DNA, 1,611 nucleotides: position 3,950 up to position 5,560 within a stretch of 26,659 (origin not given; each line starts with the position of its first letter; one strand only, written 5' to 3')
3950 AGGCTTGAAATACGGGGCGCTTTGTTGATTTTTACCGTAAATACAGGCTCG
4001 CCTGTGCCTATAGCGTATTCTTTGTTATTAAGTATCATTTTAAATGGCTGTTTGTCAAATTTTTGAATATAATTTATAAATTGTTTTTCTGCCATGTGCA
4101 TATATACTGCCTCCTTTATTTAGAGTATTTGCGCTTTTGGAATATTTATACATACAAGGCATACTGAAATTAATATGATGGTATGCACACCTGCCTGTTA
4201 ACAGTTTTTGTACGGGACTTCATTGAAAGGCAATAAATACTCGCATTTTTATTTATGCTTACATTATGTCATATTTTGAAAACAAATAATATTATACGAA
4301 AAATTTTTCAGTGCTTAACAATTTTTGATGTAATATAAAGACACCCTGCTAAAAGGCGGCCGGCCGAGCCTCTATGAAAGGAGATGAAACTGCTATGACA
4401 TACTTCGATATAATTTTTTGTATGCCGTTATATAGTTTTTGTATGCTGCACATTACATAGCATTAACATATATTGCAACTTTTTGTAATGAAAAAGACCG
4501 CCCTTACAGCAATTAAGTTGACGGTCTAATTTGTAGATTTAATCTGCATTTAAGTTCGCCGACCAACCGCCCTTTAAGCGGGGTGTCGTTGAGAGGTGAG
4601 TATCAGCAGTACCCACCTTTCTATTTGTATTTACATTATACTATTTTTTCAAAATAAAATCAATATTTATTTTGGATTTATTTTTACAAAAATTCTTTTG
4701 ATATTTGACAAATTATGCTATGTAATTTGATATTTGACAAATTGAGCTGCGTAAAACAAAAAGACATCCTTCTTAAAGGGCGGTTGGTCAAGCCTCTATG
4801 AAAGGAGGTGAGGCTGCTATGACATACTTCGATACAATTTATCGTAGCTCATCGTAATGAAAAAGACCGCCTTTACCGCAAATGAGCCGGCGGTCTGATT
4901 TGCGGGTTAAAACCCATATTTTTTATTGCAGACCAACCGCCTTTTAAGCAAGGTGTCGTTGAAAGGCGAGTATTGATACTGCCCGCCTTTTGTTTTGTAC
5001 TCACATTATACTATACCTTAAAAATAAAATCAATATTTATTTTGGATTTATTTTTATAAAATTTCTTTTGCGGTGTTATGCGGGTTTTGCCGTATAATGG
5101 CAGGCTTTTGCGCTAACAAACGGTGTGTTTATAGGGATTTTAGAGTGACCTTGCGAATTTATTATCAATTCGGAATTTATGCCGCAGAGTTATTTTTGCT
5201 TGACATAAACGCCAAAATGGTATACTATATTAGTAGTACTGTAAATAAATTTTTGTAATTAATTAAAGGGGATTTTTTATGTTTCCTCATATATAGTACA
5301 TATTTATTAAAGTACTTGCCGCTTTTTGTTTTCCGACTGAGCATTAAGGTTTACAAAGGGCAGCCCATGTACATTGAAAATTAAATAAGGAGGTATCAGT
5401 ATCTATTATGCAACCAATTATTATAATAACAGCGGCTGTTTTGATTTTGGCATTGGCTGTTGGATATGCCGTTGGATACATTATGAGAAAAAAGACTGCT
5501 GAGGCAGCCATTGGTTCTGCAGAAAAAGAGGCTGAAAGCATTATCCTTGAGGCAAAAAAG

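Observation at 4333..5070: Two tandem, self-contained copies of an unassigned structured RNA gene between cfa and rny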

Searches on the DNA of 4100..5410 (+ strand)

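Call 4: search_rna_families(source=window, start=4100, end=5410, threshold=evalue, max_evalue=10, show_alignments=3)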
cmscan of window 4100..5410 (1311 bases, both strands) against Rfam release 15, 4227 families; matches with E-value up to 10: 5.
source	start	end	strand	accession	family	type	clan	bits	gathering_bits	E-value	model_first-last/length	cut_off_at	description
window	4936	5058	+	RF00515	PyrR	Cis-reg;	-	22.9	54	1.8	1-115/115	no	PyrR binding site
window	4825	4975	+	RF01399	isrQ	Gene; sRNA;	-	18.2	50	0.96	1-162/162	no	isrQ Hfq binding RNA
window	4714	4775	-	RF01167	sn2429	Gene; snRNA; snoRNA; CD-box;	-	17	50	3.5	1-77/77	no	Small nucleolar RNA sn2429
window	4489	4519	-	RF03031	ssnA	Cis-reg;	-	13.9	37.3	3.1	1-48/48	no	ssnA RNA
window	4774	4875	+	RF01412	BsrG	Gene; sRNA;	-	11.8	55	5.6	21-158/259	no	BsrG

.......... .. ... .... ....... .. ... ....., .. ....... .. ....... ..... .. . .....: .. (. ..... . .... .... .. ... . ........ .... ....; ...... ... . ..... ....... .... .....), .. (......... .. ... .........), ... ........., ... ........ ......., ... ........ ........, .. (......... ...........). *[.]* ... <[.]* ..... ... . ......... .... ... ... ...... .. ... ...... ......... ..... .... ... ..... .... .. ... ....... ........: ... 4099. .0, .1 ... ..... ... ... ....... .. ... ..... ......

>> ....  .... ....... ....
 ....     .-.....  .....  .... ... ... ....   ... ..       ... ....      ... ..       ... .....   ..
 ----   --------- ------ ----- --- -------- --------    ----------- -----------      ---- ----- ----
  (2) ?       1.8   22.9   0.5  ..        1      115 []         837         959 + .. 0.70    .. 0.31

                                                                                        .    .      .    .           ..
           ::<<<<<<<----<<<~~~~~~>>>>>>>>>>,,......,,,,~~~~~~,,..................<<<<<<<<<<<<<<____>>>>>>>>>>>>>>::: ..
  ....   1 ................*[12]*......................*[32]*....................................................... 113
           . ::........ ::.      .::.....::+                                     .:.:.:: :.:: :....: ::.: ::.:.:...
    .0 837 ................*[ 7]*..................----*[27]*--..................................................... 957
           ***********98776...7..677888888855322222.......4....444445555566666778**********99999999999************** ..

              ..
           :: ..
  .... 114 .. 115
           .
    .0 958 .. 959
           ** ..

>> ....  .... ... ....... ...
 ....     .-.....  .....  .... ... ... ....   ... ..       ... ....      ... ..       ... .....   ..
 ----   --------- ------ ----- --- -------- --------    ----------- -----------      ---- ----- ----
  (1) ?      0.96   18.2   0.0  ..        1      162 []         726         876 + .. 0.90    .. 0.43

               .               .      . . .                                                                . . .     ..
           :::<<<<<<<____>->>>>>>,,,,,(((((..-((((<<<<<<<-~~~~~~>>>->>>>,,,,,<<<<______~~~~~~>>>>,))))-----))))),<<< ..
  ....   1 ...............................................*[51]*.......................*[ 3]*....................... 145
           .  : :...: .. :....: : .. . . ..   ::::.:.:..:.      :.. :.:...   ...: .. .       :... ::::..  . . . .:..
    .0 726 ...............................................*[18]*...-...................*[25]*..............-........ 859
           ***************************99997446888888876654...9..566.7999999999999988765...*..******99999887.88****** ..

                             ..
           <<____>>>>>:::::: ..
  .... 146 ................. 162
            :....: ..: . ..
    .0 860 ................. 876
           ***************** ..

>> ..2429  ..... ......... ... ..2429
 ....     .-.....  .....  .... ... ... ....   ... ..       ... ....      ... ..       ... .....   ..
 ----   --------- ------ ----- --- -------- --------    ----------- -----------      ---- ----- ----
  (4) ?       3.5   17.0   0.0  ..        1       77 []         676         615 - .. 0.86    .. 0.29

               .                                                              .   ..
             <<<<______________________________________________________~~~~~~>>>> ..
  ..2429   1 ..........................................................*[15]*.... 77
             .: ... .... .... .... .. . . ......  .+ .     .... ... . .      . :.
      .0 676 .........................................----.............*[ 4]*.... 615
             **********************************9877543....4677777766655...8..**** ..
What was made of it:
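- On Any Rfam 15 family (including raiA, 6S, ROOL, HEARO, OLE, csRNA and type I antitoxin RNAs): Region 4100-5410 at E <= 10: five hits of 12-23 bits against thresholds of 37-55, all chance level (call 4).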

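Call 29: search_dna_similar(query=window:4320-5075:+, collection=plasmids, mode=distant, max_evalue=0.01, max_rows=15)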
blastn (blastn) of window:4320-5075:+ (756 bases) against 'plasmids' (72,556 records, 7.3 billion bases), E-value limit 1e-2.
No match.

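Call 30: search_dna_similar(query=window:4320-5075:+, collection=phages, mode=distant, max_evalue=0.01, max_rows=15)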
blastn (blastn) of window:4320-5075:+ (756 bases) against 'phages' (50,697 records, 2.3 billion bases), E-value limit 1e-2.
No match.
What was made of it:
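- Tried and rejected: blastn of the 756-bp region against plasmids and phages found no match (calls 29, 30).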

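Call 57: build_rna_model(alignment_id=A4)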
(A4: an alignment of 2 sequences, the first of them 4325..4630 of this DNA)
Model R1 built from alignment A4 (2 sequences, 311 columns); structure: RNAalifold consensus.
model positions 311; base pairs 50; branch points 4; effective number of sequences 1.23; information 0.591 bits per position. Calibrated on 0.2 Mb of random sequence (short: E-values are rough).
structure used (alignment columns):
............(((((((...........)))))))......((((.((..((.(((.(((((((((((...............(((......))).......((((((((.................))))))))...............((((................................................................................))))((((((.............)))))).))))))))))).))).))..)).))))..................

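Call 58: search_with_rna_model(model_id=R1, sources=[window, L005, L008, L010, L011, L015, L016, L017, L019, L021, L031, L033, L034, L035, L037, L039, L040, L026, L027, L029, L030], max_evalue=10)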
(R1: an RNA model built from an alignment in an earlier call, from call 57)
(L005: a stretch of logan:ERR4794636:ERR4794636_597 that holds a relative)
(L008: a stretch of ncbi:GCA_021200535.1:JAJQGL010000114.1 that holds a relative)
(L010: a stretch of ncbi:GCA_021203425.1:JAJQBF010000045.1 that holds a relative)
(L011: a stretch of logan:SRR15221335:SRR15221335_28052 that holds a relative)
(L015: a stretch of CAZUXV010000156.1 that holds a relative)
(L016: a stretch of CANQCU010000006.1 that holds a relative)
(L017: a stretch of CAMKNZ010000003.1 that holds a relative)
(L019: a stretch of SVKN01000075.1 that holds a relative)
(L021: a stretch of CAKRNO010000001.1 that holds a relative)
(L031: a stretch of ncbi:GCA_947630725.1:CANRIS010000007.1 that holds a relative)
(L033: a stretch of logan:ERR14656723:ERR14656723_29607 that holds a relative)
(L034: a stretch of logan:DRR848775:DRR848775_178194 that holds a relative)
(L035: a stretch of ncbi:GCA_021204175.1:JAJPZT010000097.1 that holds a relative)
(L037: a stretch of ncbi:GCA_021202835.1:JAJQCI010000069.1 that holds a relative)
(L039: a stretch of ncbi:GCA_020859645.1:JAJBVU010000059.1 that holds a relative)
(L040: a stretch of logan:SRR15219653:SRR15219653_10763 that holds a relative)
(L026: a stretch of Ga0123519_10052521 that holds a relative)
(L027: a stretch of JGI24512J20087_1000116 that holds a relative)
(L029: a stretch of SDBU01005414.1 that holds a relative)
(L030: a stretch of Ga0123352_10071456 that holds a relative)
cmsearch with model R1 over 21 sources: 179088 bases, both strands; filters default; matches with E-value up to 10: 10.
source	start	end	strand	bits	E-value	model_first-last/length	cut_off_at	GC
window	4322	4630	-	370.5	1.2e-82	1-311/311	no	0.39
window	4745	5000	-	313.6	1.2e-69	1-311/311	no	0.44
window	4735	4975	+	39.6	4.4e-07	1-311/311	no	0.44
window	4294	4605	+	32.8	1.6e-05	1-311/311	no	0.38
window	4167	4258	-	10.7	1.8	1-311/311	no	0.34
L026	2845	2863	-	10.2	2.3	218-236/311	no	0.37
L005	6567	6608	-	9.4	3.5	56-281/311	no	0.36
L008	7026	7057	-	9.1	4.1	1-311/311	no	0.25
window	19005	19068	-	8.6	5.4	1-311/311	no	0.23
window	78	135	+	8.5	5.7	158-236/311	no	0.22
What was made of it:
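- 4220..4293 (-): Third, degenerate copy, which is the cfa promoter (extended -10 TGaCATAAT at 4263-4271) and the start of the cfa leader. It is homologous to the promoter, P1 and linker of the units. Covariance model R1 gives only 10.7 bits here (call 58).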

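Call 75: search_with_rna_model(model_id=R1, sources=[L041, L042, L036, L032, L038, L006, L007, L009], max_evalue=10)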
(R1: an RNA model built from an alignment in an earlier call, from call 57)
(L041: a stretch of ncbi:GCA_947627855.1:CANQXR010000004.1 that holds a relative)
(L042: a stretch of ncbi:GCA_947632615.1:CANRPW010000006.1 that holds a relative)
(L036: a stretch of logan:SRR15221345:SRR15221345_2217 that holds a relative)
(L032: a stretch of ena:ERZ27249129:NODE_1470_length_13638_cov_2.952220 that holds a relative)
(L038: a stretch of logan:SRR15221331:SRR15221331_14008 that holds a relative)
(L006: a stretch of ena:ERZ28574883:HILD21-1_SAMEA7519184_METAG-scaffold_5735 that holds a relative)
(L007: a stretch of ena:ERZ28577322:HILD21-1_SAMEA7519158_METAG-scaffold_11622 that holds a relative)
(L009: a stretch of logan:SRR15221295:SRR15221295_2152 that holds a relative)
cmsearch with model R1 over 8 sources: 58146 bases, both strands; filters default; matches with E-value up to 10: 3.
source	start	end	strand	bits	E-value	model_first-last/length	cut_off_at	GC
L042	5428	5577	+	20.1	0.0041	1-311/311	no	0.39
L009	3735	3766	-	9.1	1.3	1-311/311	no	0.25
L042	3975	4007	+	6.5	5.2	1-311/311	no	0.12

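Call 76: search_with_rna_model(model_id=R1, source=L042, start=5300, end=5700, max_evalue=10, show_alignments=1)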
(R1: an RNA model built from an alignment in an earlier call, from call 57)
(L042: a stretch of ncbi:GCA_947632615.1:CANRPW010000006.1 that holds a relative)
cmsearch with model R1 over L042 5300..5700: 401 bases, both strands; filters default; matches with E-value up to 10: 2.
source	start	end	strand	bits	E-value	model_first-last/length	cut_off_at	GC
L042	5428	5577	+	11.8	0.0023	1-311/311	no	0.39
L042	5623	5700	+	-3.3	6.4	1-44/311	3'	0.38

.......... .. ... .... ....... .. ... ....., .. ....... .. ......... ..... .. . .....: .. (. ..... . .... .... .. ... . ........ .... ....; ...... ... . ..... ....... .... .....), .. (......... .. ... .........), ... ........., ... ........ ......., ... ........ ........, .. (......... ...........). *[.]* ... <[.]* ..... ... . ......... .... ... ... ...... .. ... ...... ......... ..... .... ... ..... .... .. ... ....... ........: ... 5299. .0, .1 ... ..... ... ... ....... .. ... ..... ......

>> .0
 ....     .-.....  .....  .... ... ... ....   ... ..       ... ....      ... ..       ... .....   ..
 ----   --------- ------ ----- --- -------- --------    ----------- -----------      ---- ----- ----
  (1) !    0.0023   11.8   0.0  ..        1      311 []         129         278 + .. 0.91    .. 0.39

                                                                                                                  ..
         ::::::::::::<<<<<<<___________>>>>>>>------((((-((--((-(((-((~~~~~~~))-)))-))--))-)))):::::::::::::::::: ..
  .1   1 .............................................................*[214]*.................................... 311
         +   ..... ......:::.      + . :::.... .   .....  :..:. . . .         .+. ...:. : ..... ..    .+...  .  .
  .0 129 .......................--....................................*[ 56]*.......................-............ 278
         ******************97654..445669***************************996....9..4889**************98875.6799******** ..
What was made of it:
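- Tried and rejected: Its one extra hit, in L042, lies inside a spore-permease gene and is spurious (calls 57, 58, 75, 76).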
